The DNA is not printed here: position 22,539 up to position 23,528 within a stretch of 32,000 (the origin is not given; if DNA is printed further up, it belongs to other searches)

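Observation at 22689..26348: SF1 helicase translationally coupled to a 229-aa His-motif protein, with a 2-TM protein upstream: candidate helicase-based defence pair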

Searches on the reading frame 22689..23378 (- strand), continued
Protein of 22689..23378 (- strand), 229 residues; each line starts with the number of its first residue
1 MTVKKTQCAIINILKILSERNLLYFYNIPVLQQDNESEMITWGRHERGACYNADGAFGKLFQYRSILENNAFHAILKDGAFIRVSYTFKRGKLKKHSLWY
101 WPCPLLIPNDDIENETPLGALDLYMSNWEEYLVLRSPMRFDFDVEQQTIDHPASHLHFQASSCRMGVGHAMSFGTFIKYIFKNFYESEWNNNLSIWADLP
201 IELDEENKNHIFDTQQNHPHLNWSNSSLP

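Call 67: search_dna_similar(query=window:22689-23378:-, collection=plasmids, mode=protein, max_rows=25, max_evalue=0.001)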
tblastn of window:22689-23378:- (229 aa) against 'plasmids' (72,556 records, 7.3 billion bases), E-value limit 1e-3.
Records with a match: 20; places in all: 21; records where one place covers at least 80% of the query: 2.
Best place of each record, by identity: <60% 20.
By first word of the organism name: Acinetobacter 5; Lactococcus 3; Escherichia 3; Bacillus 2; Thioflavicoccus 1; Corynebacterium 1; Mycobacterium 1; Ralstonia 1; Dietzia 1; Nostoc 1; and 1 more.
By predicted mobility (MOB-suite, as given by PLSDB): non-mobilizable 11; conjugative 5; mobilizable 4.
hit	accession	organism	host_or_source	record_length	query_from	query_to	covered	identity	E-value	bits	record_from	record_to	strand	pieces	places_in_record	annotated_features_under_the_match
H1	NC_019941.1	Thioflavicoccus mobilis 8321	flat, laminated microbial mat in a salt ...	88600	1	227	99%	28.1%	1e-19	94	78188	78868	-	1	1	DUF2290 domain-containing protein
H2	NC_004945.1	Corynebacterium glutamicum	-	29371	62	223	71%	32.9%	7e-21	97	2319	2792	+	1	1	DUF2290 domain-containing protein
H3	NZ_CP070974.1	Mycobacterium gordonae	Homo sapiens,skin biopsy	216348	9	223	94%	24.7%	7e-23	103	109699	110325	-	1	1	DUF2290 domain-containing protein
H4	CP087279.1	Ralstonia solanacearum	Tobacco,whole organism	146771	13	191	78%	28.6%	1e-10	67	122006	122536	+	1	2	record has no annotation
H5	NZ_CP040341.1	Bacillus cereus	Apostichopus japonicus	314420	11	185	76%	25.3%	9e-8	59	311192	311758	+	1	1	DUF2290 domain-containing protein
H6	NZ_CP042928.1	Bacillus cereus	ocean sediment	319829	11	185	76%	25.3%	9e-8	59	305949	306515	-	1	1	DUF2290 domain-containing protein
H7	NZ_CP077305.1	Acinetobacter pittii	-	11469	63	196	59%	31.5%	3e-11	69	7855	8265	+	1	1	DUF2290 domain-containing protein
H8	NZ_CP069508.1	Acinetobacter pittii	-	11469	63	196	59%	31.5%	3e-11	69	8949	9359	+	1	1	DUF2290 domain-containing protein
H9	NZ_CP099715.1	Dietzia kunjamensis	cell culture,water from a container for ...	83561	35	185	66%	27.0%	8e-14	77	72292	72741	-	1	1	DUF2290 domain-containing protein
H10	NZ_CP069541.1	Acinetobacter pittii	-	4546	63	185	54%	32.6%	3e-10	67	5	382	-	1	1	DUF2290 domain-containing protein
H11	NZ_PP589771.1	Lactococcus sp.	Bacterial culture,Dairy environment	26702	57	191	59%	29.6%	2e-9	64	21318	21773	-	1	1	DUF2290 domain-containing protein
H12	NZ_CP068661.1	Lactococcus cremoris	Whole organism,Dairy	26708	57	191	59%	29.6%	2e-9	64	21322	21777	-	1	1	DUF2290 domain-containing protein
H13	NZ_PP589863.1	Lactococcus sp.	Bacterial culture,Dairy environment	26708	57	191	59%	29.6%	2e-9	64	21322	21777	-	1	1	DUF2290 domain-containing protein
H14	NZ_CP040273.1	Nostoc sp. C052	Blasia pusilla,pure culture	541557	78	211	59%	29.6%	6e-10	66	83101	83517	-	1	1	DUF2290 domain-containing protein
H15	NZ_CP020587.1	Acinetobacter nosocomialis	Homo sapiens,blood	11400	68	189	53%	30.4%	2e-8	61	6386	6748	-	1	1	DUF2290 domain-containing protein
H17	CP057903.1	Escherichia coli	culture,Pooled sheep faecal samples ...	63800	63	194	58%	25.7%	6e-8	60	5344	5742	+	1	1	DUF2290 domain-containing protein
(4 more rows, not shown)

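Call 69: get_annotated_region(hit=H1, flank=4500)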
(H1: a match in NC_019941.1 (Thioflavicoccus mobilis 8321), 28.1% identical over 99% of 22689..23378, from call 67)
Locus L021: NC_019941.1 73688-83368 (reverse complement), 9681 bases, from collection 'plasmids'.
description: Thioflavicoccus mobilis 8321 plasmid pTHIMO01, complete sequence
organism: Thioflavicoccus mobilis 8321 (NCBI taxid 765912)
taxonomy: Bacteria; Pseudomonadota; Gammaproteobacteria; Chromatiales; Chromatiaceae; Thioflavicoccus; Thioflavicoccus mobilis; Thioflavicoccus mobilis 8321
host: -; source: flat, laminated microbial mat in a salt marsh; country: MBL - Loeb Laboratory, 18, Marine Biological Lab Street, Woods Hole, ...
typing (MOB-suite, as given by PLSDB): conjugative; replicon rep_cluster_1761; relaxase MOBP; mating-pair formation MPF_T
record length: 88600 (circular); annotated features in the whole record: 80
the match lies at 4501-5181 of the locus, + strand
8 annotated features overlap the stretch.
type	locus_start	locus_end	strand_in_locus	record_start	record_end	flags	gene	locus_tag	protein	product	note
CDS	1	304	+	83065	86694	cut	brxC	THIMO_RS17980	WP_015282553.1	BREX system P-loop protein BrxC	-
CDS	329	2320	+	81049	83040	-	-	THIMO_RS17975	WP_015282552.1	DNA methyltransferase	-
CDS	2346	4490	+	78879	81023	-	-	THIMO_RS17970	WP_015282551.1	ATP-binding domain-containing protein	-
CDS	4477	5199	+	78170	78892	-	-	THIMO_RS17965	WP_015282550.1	DUF2290 domain-containing protein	-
CDS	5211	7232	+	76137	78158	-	-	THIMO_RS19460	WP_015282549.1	hypothetical protein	-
CDS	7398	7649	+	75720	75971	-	-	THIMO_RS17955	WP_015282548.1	UPF0175 family protein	-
CDS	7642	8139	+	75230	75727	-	-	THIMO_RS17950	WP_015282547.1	DUF3368 domain-containing protein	-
CDS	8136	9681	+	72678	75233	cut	-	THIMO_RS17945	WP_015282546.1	PglZ domain-containing protein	-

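Call 70: get_annotated_region(hit=H3, flank=4500)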
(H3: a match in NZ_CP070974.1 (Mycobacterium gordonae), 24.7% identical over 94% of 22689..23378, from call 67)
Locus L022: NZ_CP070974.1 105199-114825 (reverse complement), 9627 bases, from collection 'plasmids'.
description: Mycobacterium gordonae strain X7091 plasmid p1, complete sequence
organism: Mycobacterium gordonae (NCBI taxid 1778)
taxonomy: Bacteria; Actinomycetota; Actinomycetes; Mycobacteriales; Mycobacteriaceae; Mycobacterium; Mycobacterium gordonae
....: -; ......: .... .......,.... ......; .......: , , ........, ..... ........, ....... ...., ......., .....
typing (MOB-suite, as given by PLSDB): non-mobilizable
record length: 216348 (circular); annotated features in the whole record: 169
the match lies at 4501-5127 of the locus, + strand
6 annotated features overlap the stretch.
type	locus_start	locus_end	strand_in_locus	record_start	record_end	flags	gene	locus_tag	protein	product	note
CDS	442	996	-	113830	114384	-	-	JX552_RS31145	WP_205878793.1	MucR family transcriptional regulator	GO:0006355 - regulation of DNA-templated transcription [Evidence IEA]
CDS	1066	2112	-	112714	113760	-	-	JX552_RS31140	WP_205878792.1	tyrosine-type recombinase/integrase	GO:0015074 - DNA integration [Evidence IEA]; GO:0006310 - DNA recombination [Evidence IEA]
CDS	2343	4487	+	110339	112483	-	-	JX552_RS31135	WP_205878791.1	ATP-binding domain-containing protein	-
CDS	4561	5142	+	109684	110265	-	-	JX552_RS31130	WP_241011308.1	DUF2290 domain-containing protein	-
CDS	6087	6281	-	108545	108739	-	-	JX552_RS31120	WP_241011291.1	hypothetical protein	-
CDS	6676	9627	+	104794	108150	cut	-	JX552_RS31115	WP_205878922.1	large ATP-binding protein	-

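Call 71: get_annotated_region(hit=H7, flank=4500)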
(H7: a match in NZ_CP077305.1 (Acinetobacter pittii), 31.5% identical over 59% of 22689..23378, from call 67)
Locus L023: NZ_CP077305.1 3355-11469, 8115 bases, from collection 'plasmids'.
description: Acinetobacter pittii strain FDAARGOS 1396 plasmid unnamed2, complete sequence
organism: Acinetobacter pittii (NCBI taxid 48296)
taxonomy: Bacteria; Pseudomonadota; Gammaproteobacteria; Moraxellales; Moraxellaceae; Acinetobacter; Acinetobacter pittii
host: -; source: -; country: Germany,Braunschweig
typing (MOB-suite, as given by PLSDB): non-mobilizable; replicon rep_cluster_1261
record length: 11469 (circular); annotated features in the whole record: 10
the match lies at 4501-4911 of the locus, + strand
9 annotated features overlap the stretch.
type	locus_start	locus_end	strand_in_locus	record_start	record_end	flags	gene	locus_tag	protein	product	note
CDS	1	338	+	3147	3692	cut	-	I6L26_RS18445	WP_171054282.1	plasmid replication DNA-binding protein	-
CDS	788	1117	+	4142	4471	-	-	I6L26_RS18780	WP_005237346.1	hypothetical protein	-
CDS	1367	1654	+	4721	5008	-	-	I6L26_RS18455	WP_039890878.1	BrnT family toxin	-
CDS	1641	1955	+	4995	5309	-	-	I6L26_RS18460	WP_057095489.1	BrnA antitoxin family protein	-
CDS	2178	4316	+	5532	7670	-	-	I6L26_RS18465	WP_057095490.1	ATP-binding domain-containing protein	-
CDS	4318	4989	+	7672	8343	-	-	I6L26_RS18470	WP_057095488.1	DUF2290 domain-containing protein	-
CDS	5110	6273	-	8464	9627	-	-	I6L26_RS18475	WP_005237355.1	zinc-dependent alcohol dehydrogenase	-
CDS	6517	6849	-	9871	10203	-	-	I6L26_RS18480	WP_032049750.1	hypothetical protein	-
CDS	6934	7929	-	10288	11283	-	-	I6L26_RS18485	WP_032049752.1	hypothetical protein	-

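Call 72: get_annotated_region(hit=H17, flank=4500)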
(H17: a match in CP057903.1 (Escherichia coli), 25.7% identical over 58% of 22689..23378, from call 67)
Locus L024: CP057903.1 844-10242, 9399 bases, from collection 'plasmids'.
description: Escherichia coli strain RHB10-C19 plasmid pRHB10-C19_3, complete sequence
organism: Escherichia coli (NCBI taxid 562)
taxonomy: Bacteria; Pseudomonadota; Gammaproteobacteria; Enterobacterales; Enterobacteriaceae; Escherichia; Escherichia coli
host: -; source: culture,Pooled sheep faecal samples collected from floor of farm; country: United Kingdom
typing (MOB-suite, as given by PLSDB): conjugative; replicon IncI-gamma/K1; relaxase MOBP; mating-pair formation MPF_I
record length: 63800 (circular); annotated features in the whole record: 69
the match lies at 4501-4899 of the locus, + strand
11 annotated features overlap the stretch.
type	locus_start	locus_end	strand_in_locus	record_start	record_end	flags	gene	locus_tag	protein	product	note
CDS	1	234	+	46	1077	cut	-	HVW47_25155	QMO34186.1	replication initiation protein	-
CDS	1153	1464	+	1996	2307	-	-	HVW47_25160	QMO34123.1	type II toxin-antitoxin system RelE/ParE family toxin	-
CDS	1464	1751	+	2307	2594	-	-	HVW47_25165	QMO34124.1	helix-turn-helix transcriptional regulator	-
CDS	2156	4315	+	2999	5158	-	-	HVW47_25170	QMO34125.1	ATP-binding domain-containing protein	-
CDS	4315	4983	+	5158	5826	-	-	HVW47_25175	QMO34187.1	DUF2290 domain-containing protein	-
CDS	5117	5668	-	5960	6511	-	-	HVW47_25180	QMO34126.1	plasmid stability family protein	-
CDS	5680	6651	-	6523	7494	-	-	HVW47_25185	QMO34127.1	plasmid stabilization protein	-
CDS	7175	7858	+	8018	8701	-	-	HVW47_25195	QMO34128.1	DNA methylase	-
CDS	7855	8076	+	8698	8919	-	-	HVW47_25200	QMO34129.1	hypothetical protein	-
CDS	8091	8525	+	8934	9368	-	-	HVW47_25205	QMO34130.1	DUF1380 domain-containing protein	-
CDS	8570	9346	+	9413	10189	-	-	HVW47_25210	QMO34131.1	hypothetical protein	-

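Call 74: search_protein_families(library=phrogs, proteins=[window:22689-23378:-], max_evalue=0.001)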
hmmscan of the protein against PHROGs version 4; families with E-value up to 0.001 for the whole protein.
window:22689-23378:- (229 aa): 0 families

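Call 75: search_protein_families(library=ncbifam, proteins=[window:22689-23378:-], max_evalue=0.001)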
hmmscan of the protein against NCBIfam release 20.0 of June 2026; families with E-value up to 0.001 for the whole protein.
window:22689-23378:- (229 aa): 0 families

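Call 77: find_related_loci(query=A2, collection=viral_contigs, flank=6000)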
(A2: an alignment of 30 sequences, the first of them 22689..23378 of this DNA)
Query A2 (229 aa) in viral_contigs; peptide patterns used: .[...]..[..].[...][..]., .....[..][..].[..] (x = any residue, [..] = any of these).
553 stretches matched a pattern, but none encodes a relative of the query by tblastn (E <= 1e-3).

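Call 85: search_solved_structures(query=A2, max_evalue=10, show_alignments=0)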
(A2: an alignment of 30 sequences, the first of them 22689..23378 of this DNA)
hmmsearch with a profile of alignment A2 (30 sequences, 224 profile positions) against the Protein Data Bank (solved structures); distinct sequences matched with E-value up to 10: 0.
